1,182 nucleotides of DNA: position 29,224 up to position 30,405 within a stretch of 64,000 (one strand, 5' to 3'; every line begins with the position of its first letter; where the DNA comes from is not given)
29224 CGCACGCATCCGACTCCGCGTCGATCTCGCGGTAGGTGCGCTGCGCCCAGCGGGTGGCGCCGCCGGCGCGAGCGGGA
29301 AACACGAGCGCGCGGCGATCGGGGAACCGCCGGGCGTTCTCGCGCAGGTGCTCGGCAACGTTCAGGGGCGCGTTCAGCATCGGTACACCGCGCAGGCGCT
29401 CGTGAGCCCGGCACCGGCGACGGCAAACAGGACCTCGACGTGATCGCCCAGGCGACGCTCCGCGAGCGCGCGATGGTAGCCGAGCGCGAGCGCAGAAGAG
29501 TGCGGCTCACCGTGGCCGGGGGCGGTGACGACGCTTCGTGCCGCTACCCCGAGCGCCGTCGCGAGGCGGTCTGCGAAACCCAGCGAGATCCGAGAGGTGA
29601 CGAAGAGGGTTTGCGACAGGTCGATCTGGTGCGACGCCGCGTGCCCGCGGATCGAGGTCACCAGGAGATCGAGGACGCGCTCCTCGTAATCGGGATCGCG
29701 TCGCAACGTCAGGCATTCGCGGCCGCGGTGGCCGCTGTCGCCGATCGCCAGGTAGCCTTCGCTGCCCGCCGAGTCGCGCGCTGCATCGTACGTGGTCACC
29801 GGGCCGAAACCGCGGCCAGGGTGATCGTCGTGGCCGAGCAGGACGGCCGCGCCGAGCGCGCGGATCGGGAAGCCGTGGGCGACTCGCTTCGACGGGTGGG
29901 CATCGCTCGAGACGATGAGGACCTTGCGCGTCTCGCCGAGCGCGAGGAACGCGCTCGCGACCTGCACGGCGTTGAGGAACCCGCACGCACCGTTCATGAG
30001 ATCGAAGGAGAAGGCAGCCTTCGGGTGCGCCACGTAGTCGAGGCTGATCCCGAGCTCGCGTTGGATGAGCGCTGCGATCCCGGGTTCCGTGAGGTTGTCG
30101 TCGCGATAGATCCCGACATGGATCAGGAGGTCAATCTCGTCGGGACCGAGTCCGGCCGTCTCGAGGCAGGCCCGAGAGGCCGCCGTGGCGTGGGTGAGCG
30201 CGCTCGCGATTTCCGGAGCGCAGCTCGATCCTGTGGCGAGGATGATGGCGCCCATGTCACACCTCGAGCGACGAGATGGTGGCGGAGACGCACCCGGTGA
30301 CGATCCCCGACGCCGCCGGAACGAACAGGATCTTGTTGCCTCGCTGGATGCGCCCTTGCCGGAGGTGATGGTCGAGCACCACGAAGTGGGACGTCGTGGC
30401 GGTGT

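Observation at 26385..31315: Lipstatin / nocardiolactone-like beta-lactone cassette (thiolase pair - OleC - OleD) with no OleB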

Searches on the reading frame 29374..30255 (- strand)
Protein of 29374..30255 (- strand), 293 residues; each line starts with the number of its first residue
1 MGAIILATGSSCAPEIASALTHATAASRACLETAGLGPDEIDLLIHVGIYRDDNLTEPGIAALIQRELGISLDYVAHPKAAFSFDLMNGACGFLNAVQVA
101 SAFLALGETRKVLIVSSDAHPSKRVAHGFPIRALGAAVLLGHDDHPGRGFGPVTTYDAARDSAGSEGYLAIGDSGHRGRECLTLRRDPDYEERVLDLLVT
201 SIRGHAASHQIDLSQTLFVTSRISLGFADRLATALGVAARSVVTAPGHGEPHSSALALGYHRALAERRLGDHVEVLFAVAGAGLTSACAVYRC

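Call 9: search_protein_families(library=pfam, proteins=[window:29374-30255:-], max_evalue=0.01)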
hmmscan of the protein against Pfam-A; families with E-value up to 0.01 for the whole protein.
window:29374-30255:- (293 aa): 2 families
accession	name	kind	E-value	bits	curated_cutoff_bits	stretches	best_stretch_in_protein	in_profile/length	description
PF08541.16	ACP_syn_III_C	-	3.2e-05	24.5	26.6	1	217-292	13-89/90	3-Oxoacyl-[acyl-carrier-protein (ACP)] synthase III C terminal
PF08545.16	ACP_syn_III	-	5.6e-05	23.4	24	1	84-120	1-37/80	3-Oxoacyl-[acyl-carrier-protein (ACP)] synthase III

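Call 10: search_protein_families(library=ncbifam, proteins=[window:29374-30255:-], max_evalue=0.01)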
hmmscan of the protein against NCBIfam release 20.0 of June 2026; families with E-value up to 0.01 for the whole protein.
window:29374-30255:- (293 aa): 7 families
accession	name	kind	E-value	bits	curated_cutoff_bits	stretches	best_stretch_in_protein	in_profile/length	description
NF006829.0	PRK09352.1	subfamily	1.2e-13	50.8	249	1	21-119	55-143/322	beta-ketoacyl-ACP synthase 3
NF006720.0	PRK09258.1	equivalog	1.2e-12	47.9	285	1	20-118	62-151/338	3-oxoacyl-ACP synthase III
TIGR00747.1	fabH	subfamily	3e-11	43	292.1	1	18-120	51-142/322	beta-ketoacyl-ACP synthase III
NF005541.0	PRK07204.1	equivalog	8.8e-08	31.9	402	1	23-119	56-144/329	beta-ketoacyl-ACP synthase III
NF005308.0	PRK06840.1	equivalog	2.3e-06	26.9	315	1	21-117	55-143/339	3-oxoacyl-ACP synthase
NF004623.0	PRK05963.1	equivalog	0.00035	20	437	0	21-119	55-143/328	beta-ketoacyl-ACP synthase III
NF005703.0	PRK07515.1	equivalog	0.00092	18.2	304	1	20-118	97-184/373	beta-ketoacyl-ACP synthase III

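Call 12: search_solved_structures(query=window:29374-30255:-, show_alignments=3, max_evalue=0.1)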
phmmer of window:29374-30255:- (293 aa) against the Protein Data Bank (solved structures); distinct sequences matched with E-value up to 0.1: 41.
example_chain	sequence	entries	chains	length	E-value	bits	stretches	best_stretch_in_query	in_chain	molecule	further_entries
2ebd_A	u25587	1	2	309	1.1e-07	35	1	22-118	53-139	3-oxoacyl-[acyl-carrier-protein] synthase 3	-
4kti_A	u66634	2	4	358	7.8e-07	32.2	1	20-118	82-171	3-oxoacyl-[ACP] synthase III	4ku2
3fk5_A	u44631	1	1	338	1.5e-06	31.2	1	19-118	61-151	3-oxoacyl-synthase III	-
4ktm_A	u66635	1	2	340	1.7e-06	31.1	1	20-118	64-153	3-oxoacyl-[ACP] synthase III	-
6b2s_A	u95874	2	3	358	1.8e-06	31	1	20-118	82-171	3-oxoacyl-[ACP] synthase III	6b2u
6b2r_A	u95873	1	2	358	1.9e-06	30.9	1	20-118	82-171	3-oxoacyl-[ACP] synthase III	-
4ku3_A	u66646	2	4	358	2e-06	30.8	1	20-118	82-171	3-oxoacyl-[ACP] synthase III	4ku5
6b2t_A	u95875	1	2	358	2.2e-06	30.7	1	20-118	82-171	3-oxoacyl-[ACP] synthase III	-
3row_A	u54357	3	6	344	2.4e-06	30.6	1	20-118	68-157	3-oxoacyl-[ACP] synthase III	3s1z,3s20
3s21_A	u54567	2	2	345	2.4e-06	30.5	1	20-118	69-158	3-oxoacyl-[ACP] synthase III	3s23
4dfe_A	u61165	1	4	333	3.5e-06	30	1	22-119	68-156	3-oxoacyl-[acyl-carrier-protein] synthase 3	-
5vxf_A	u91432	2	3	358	6.4e-06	29.1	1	20-118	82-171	3-oxoacyl-[ACP] synthase III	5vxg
5vxh_A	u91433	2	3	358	6.7e-06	29.1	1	20-118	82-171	3-oxoacyl-[ACP] synthase III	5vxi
4x9k_A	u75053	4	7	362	8.6e-06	28.7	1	23-118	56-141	3-oxoacyl-[acyl-carrier-protein] synthase 3 protein 2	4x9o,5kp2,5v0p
6a9n_A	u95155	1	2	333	1.3e-05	28.2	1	20-153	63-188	3-oxoacyl-[acyl-carrier-protein] synthase 3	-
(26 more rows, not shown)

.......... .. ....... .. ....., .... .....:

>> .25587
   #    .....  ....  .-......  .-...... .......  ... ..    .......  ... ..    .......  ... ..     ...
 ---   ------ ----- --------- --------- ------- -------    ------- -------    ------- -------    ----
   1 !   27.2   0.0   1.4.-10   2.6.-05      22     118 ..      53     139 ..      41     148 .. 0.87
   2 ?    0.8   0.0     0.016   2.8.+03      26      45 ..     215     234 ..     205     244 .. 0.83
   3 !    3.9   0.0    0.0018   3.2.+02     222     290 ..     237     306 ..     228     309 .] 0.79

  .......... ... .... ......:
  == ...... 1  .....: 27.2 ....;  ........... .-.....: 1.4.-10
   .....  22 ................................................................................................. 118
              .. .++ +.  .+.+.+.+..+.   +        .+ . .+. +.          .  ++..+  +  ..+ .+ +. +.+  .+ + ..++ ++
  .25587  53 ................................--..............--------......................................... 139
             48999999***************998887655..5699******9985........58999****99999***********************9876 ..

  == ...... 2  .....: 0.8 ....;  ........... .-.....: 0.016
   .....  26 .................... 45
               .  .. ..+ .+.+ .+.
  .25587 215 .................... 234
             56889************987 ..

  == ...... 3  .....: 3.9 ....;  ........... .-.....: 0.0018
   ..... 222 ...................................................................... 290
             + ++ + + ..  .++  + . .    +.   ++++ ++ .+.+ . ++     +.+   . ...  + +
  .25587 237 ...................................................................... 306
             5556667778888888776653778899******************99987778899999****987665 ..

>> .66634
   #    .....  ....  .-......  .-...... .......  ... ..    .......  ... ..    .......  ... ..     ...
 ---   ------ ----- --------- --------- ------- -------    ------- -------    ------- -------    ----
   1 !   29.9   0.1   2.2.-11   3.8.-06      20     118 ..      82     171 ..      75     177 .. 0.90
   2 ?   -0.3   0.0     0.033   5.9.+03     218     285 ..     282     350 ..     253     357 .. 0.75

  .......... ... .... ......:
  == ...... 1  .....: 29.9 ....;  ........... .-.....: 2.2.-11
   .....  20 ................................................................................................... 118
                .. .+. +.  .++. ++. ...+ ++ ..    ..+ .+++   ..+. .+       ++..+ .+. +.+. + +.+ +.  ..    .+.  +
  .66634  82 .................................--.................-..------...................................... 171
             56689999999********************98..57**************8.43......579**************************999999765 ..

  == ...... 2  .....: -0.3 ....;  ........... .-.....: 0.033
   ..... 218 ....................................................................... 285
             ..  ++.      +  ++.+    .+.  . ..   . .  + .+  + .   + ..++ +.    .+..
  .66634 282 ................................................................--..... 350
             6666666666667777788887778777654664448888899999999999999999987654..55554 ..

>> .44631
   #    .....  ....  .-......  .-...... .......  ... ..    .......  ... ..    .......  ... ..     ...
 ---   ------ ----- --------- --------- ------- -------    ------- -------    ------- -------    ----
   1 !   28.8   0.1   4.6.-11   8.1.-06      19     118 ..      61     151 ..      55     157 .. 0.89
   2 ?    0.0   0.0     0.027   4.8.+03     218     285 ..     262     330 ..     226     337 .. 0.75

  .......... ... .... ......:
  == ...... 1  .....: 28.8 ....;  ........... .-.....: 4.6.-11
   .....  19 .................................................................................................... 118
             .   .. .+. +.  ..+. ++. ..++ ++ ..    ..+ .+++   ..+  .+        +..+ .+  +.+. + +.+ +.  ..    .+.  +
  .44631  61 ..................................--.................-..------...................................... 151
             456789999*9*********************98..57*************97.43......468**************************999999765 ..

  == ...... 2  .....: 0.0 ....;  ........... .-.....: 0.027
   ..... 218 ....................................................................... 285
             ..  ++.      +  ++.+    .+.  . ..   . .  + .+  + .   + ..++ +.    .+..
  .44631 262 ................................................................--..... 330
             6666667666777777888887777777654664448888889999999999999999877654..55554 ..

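Call 21: find_encoding_contigs(protein=window:29374-30255:-, flank=10000, max_places=6)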
Protein window:29374-30255:- (293 aa): no gene with exactly this product is on record in the collection.

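Call 22: find_homologous_proteins(query=window:29374-30255:-)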
Query window:29374-30255:- (293 aa): 248 proteins with E <= 0.001 among 8000 candidates; the best 120 are listed.
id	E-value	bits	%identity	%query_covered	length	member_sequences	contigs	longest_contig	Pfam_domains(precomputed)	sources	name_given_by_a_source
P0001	1.2e-185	634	100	100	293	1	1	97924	-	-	-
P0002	7.9e-84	300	55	100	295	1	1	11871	-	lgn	-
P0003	2.2e-79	285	52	100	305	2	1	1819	PF08545.17,PF08541.17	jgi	jgi:3-oxoacyl-[acyl-carrier-protein] synthase-3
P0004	8.1e-79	283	52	100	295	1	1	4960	-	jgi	jgi:3-oxoacyl-[acyl-carrier-protein] synthase-3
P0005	9.9e-79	283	46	100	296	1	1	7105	PF08545.17,PF08541.17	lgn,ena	-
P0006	1.4e-78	282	51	100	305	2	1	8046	PF08545.17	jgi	jgi:3-oxoacyl-[acyl-carrier-protein] synthase-3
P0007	2.2e-78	282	50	100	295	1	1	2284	PF08541.17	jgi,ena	-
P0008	8.7e-78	280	49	100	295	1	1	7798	PF08545.17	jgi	jgi:3-oxoacyl-[acyl-carrier-protein] synthase-3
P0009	1.9e-77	279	50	100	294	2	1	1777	PF08545.17,PF08541.17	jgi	jgi:3-oxoacyl-[acyl-carrier-protein] synthase-3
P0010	6.0e-76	274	51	100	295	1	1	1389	-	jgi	jgi:3-oxoacyl-[acyl-carrier-protein] synthase-3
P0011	8.5e-76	273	49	100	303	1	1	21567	PF08545.17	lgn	-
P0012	9.9e-76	273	50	100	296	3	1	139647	-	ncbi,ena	-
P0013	1.9e-74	269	48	100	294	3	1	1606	-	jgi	jgi:3-oxoacyl-[acyl-carrier-protein] synthase III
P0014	4.4e-74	268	47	100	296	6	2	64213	PF08541.17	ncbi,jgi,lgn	-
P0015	4.6e-74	268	49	100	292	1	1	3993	PF08541.17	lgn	-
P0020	1.2e-72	263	50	100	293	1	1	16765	PF08545.17,PF08541.17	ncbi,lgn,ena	-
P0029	1.3e-70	256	48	100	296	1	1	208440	-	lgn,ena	-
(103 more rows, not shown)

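Call 23: find_encoding_contigs(protein=P0002, flank=10000, max_places=2)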
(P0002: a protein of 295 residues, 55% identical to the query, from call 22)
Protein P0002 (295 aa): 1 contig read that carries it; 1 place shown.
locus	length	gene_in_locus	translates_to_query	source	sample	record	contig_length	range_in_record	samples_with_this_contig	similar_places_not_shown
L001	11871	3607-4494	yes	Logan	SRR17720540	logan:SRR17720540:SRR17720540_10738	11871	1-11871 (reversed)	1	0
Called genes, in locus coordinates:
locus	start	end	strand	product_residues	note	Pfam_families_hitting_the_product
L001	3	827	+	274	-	?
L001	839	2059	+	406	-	PF07394:DUF1501 (weak)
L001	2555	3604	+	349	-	PF08545:ACP_syn_III, PF08541:ACP_syn_III_C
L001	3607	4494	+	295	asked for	-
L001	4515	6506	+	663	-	PF00501:AMP-binding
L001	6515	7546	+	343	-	PF01073:3Beta_HSD, PF01370:Epimerase, PF02719:Polysacc_synt_2 (weak), PF04321:RmlD_sub_bind, PF05368:NmrA, PF07993:NAD_binding_4, PF13460:NAD_binding_10, PF16363:GDP_Man_Dehyd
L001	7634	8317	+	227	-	PF13489:Methyltransf_23 (weak), PF13649:Methyltransf_25, PF08241:Methyltransf_11, PF08242:Methyltransf_12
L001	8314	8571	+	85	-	PF00550:PP-binding (weak)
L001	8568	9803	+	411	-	-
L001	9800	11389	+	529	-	PF00501:AMP-binding, PF13193:AMP-binding_C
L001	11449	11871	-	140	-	?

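Call 24: find_encoding_contigs(protein=P0012, flank=10000, max_places=2)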
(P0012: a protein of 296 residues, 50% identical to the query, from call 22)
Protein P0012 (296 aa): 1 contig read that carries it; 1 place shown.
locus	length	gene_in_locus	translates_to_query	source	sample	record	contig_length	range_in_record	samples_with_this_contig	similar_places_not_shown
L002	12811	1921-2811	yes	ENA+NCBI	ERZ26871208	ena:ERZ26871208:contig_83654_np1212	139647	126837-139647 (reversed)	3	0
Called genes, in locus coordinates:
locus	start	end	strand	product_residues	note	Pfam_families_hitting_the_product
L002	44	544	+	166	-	PF00072:Response_reg (faint)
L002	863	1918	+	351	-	PF08545:ACP_syn_III, PF08541:ACP_syn_III_C (weak)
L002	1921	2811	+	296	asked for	-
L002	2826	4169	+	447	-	PF00501:AMP-binding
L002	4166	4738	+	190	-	-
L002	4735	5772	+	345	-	PF01073:3Beta_HSD, PF01370:Epimerase, PF02719:Polysacc_synt_2 (weak), PF04321:RmlD_sub_bind, PF05368:NmrA, PF13460:NAD_binding_10, PF16363:GDP_Man_Dehyd, PF07993:NAD_binding_4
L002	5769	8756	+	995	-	PF00501:AMP-binding, PF13193:AMP-binding_C, PF00550:PP-binding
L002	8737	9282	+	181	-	PF00583:Acetyltransf_1, PF13508:Acetyltransf_7 (faint)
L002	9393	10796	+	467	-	PF00072:Response_reg, PF00158:Sigma54_activat, PF14532:Sigma54_activ_2, PF07728:AAA_5 (weak), PF25601:AAA_lid_14, PF02954:HTH_8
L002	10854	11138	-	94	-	-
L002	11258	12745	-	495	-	PF00652:Ricin_B_lectin, PF14200:RicinB_lectin_2, PF00652:Ricin_B_lectin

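Call 25: find_encoding_contigs(protein=P0014, flank=10000, max_places=2)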
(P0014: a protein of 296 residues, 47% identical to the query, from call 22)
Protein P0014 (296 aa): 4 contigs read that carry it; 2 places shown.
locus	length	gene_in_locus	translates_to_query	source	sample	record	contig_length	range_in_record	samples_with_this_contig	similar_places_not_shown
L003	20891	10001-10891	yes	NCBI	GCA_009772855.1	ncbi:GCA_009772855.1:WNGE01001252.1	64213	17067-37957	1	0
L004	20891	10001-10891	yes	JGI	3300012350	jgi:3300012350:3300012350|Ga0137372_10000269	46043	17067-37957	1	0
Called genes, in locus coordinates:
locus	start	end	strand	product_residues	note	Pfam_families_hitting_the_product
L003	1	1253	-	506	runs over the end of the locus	-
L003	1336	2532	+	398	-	PF22422:MGH1-like_GH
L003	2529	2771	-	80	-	-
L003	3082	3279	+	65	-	-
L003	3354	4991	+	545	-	PF00005:ABC_tran, PF01926:MMR_HSR1 (faint), PF02463:SMC_N (faint), PF13238:AAA_18 (faint), PF13304:AAA_21 (faint), PF13401:AAA_22 (faint), PF13476:AAA_23 (faint), PF00005:ABC_tran, +2 more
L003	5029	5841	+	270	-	PF01564:Spermine_synth (weak)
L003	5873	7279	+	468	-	PF01551:Peptidase_M23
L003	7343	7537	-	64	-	-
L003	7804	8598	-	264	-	-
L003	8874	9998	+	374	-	PF08545:ACP_syn_III, PF08541:ACP_syn_III_C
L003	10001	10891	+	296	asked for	PF08541:ACP_syn_III_C (weak)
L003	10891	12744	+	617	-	PF00501:AMP-binding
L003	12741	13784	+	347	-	PF01073:3Beta_HSD, PF01370:Epimerase, PF02719:Polysacc_synt_2 (weak), PF04321:RmlD_sub_bind, PF05368:NmrA, PF13460:NAD_binding_10, PF16363:GDP_Man_Dehyd, PF07993:NAD_binding_4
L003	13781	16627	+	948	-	PF00501:AMP-binding, PF13193:AMP-binding_C, PF00550:PP-binding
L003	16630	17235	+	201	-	PF00583:Acetyltransf_1, PF13508:Acetyltransf_7, PF08445:FR47 (weak), PF13673:Acetyltransf_10 (weak)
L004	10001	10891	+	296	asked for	PF08541:ACP_syn_III_C (weak)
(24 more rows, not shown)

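Call 27: find_related_loci(query=A1, collection=genome_contigs, flank=10000)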
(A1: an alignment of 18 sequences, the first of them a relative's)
Query A1 (293 aa) in genome_contigs; peptide patterns used: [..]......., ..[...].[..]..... (x = any residue, [..] = any of these).
384 stretches matched a pattern; 372 encode a relative of the query (tblastn E <= 1e-3); the best 80 are kept; 80 distinct loci.
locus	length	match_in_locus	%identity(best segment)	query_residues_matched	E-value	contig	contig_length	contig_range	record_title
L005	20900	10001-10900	46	1-292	2e-76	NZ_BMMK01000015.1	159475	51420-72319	Longimycelium tulufanense strain CGMCC 4.5737 sequence015, whole genome shotgun sequence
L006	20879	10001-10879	47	1-292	4e-76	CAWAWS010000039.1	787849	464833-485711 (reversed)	MAG: uncultured delta proteobacterium isolate MFD04540.bin.2.104 genome assembly, contig: contig_4898, whole genome shot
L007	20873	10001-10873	48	1-291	9e-75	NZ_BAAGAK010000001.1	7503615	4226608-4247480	Krasilnikovia sp. M28-CT-15 sequence1, whole genome shotgun sequence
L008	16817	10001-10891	47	1-291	2e-74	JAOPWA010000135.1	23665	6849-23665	MAG: Dactylosporangium sp. isolate RYN_162 scaffold_1802158, whole genome shotgun sequence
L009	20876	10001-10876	46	1-292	4e-74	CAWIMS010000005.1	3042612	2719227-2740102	MAG: uncultured Actinomycetota bacterium isolate MFD04944.bin.1.282 genome assembly, contig: contig_33080, whole genome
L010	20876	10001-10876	46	1-291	7e-74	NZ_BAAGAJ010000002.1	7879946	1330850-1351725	Krasilnikovia sp. MM14-A1259 sequence2, whole genome shotgun sequence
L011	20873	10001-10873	48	1-291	1e-73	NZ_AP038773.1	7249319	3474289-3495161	Krasilnikovia sp. MM14-A1004 chromosome, complete genome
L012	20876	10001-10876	47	1-291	2e-73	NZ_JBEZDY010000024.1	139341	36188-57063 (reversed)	Actinoplanes sp. NPDC049118 NPDC049118_56_H6.ctg-0024, whole genome shotgun sequence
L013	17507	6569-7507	48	1-292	1e-72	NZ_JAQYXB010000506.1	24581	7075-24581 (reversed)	Streptomyces sp. SP17BM10 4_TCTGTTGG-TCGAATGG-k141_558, whole genome shotgun sequence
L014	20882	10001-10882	48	1-292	2e-72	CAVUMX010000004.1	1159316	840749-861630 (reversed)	MAG: uncultured Actinomycetota bacterium isolate MFD04212.bin.1.11 genome assembly, contig: contig_720, whole genome sho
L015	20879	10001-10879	47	1-292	9e-72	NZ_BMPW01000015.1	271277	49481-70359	Actinoplanes campanulatus strain JCM 3059 sequence015, whole genome shotgun sequence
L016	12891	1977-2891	47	1-292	3e-71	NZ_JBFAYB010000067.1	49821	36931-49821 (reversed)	Streptomyces sp. NPDC051907 NPDC051907_48_A8.ctg-0067, whole genome shotgun sequence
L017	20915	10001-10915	46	1-292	9e-71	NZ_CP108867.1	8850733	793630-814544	Streptomyces sp. NBC_00829 chromosome, complete genome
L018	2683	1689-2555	49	18-292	3e-71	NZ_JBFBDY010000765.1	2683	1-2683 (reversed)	Kitasatospora sp. NPDC093558 NPDC093558_189_C8.ctg-0765, whole genome shotgun sequence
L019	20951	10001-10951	46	1-292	5e-70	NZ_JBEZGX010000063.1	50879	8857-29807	Kitasatospora sp. NPDC048722 NPDC048722_41_H4.ctg-0063, whole genome shotgun sequence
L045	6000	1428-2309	45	1-292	2e-63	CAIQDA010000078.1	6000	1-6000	MAG: uncultured delta proteobacterium isolate Kiruna3_bin-1548 genome assembly, contig: bin-1548:078/511, whole genome s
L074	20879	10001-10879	38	1-291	9e-58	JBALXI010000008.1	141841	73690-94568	MAG: Oleispira sp. isolate 9NakV-01 NODE_8_length_141841_cov_353.787306, whole genome shotgun sequence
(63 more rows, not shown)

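Call 53: find_related_loci(query=A1, collection=metagenome_contigs, flank=10000)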
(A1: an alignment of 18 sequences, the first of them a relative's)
Query A1 (293 aa) in metagenome_contigs; peptide patterns used: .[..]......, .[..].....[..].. (x = any residue, [..] = any of these).
253 stretches matched a pattern; 122 encode a relative of the query (tblastn E <= 1e-3); the best 80 are kept; 80 distinct loci.
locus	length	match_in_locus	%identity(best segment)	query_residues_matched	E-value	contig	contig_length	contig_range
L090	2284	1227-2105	50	1-291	1e-85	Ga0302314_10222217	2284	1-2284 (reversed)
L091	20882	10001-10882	47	1-293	2e-79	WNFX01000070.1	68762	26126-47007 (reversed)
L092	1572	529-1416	47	1-292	1e-72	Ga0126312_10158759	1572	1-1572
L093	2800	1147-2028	45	1-292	5e-67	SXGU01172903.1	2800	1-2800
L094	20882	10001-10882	38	1-291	3e-65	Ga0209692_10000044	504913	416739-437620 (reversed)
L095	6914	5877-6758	42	1-291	3e-63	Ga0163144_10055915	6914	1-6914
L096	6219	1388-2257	48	2-292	5e-63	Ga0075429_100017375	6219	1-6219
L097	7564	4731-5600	48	2-292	5e-63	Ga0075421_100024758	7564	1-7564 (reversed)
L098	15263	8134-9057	47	1-292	4e-62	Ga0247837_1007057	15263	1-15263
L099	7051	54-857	48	35-292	3e-62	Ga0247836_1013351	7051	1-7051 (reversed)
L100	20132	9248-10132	38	1-292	1e-61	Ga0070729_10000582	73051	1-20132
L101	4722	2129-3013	38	1-292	1e-61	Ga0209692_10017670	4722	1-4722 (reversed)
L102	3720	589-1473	41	1-291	2e-60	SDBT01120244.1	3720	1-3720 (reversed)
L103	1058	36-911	43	1-292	7e-65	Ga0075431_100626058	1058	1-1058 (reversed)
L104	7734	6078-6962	40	1-291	6e-60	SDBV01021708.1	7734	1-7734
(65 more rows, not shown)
